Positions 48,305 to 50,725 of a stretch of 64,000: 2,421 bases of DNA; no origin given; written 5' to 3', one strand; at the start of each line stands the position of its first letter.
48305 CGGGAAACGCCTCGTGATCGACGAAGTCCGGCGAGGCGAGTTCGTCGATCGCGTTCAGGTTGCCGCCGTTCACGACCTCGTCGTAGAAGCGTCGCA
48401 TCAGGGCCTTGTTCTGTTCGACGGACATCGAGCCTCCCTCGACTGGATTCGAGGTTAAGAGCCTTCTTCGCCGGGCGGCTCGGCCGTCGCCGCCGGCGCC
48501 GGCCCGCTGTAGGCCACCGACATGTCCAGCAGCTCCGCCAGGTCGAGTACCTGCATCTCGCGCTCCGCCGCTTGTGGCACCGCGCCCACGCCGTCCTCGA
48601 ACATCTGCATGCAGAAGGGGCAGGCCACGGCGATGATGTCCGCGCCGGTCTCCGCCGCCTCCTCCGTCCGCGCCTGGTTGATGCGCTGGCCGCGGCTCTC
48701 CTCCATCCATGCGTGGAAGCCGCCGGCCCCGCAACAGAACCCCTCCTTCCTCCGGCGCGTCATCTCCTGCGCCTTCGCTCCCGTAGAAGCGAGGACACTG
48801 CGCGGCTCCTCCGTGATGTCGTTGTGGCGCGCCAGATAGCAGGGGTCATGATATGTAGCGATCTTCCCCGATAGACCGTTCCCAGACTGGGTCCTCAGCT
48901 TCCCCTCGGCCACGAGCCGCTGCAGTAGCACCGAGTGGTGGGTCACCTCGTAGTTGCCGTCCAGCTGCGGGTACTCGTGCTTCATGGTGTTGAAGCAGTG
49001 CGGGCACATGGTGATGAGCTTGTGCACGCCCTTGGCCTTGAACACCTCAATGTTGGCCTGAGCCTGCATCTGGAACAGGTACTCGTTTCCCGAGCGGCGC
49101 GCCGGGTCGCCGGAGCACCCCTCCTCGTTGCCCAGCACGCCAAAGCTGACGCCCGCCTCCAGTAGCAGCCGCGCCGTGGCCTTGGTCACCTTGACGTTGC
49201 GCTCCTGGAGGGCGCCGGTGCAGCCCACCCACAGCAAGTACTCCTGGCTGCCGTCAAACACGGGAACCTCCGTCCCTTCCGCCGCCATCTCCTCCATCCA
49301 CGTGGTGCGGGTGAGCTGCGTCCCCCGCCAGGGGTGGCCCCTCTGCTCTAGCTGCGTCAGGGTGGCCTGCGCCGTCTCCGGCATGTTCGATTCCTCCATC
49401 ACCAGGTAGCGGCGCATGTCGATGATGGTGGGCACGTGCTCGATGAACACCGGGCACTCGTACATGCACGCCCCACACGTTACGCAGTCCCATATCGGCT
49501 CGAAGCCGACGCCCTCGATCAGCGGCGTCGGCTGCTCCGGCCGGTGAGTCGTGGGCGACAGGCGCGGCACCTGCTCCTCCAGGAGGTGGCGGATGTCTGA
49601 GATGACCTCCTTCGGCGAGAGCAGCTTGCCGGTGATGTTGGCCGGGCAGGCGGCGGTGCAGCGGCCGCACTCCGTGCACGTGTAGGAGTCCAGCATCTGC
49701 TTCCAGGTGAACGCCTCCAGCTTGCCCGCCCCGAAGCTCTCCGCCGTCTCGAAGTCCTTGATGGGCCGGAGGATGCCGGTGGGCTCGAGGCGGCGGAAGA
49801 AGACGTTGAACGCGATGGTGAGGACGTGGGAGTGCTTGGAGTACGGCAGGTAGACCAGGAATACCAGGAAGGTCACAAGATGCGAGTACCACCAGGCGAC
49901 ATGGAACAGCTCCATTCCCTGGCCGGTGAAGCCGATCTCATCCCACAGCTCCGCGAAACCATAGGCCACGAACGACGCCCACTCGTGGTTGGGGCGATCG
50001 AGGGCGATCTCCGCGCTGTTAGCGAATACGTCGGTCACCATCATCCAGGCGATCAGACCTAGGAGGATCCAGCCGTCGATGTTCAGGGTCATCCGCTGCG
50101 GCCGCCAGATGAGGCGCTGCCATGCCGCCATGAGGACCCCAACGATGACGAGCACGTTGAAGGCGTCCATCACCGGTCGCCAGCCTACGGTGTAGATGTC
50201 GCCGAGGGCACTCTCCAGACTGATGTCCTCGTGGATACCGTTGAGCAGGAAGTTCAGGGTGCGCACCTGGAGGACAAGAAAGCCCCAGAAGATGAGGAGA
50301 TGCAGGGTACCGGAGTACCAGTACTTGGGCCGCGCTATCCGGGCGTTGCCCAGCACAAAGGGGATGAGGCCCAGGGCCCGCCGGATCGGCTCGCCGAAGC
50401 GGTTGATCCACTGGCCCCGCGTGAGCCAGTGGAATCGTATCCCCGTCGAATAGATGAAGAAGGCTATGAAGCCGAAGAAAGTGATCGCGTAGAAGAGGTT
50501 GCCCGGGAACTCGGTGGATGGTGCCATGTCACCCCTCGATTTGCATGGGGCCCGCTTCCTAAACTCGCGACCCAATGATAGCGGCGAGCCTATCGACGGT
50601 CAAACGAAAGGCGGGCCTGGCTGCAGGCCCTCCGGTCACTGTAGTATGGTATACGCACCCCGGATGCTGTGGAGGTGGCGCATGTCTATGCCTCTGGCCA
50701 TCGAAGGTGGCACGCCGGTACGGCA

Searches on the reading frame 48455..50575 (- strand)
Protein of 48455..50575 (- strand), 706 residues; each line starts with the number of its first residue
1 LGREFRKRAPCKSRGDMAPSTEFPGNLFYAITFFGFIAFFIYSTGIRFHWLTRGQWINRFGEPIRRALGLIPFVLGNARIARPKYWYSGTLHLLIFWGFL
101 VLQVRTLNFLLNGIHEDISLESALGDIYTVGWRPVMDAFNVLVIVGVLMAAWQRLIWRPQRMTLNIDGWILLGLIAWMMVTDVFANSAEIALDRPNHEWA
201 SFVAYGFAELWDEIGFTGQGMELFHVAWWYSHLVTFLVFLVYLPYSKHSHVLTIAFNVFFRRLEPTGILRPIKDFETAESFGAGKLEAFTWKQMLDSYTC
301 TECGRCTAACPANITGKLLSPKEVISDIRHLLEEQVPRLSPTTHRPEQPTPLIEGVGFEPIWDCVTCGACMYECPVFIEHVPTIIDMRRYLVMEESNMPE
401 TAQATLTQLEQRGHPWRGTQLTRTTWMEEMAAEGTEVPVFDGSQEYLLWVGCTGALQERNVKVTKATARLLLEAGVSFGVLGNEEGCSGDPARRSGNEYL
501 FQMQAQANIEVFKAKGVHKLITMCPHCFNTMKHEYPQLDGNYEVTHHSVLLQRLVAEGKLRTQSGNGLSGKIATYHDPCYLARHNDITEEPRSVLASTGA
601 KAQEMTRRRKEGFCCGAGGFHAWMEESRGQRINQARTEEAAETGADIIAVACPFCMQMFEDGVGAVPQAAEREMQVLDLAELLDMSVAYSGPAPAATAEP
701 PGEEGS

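Call 54: search_protein_families(library=pfam, proteins=[window:48455-50575:-], max_evalue=0.00001)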
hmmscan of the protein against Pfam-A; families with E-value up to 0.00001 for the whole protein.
window:48455-50575:- (706 aa): 6 families
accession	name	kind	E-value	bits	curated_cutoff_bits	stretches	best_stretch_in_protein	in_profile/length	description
PF02754.22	CCG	-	2.8e-31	107.9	20.6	2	574-659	2-84/85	Cysteine-rich domain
PF13183.11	Fer4_8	-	6e-10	39.9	27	0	297-314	51-68/68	4Fe-4S dicluster domain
PF13187.11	Fer4_9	-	6.3e-10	39.4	27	1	300-375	2-48/52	4Fe-4S dicluster domain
PF13237.11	Fer4_10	-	7.2e-09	35.9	25.5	1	295-375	4-53/53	4Fe-4S dicluster domain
PF13534.11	Fer4_17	-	4.3e-06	27.6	22.2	0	284-314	32-60/61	4Fe-4S dicluster domain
PF13484.11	Fer4_16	-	9.9e-06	26.7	30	0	300-316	2-18/66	4Fe-4S double cluster binding domain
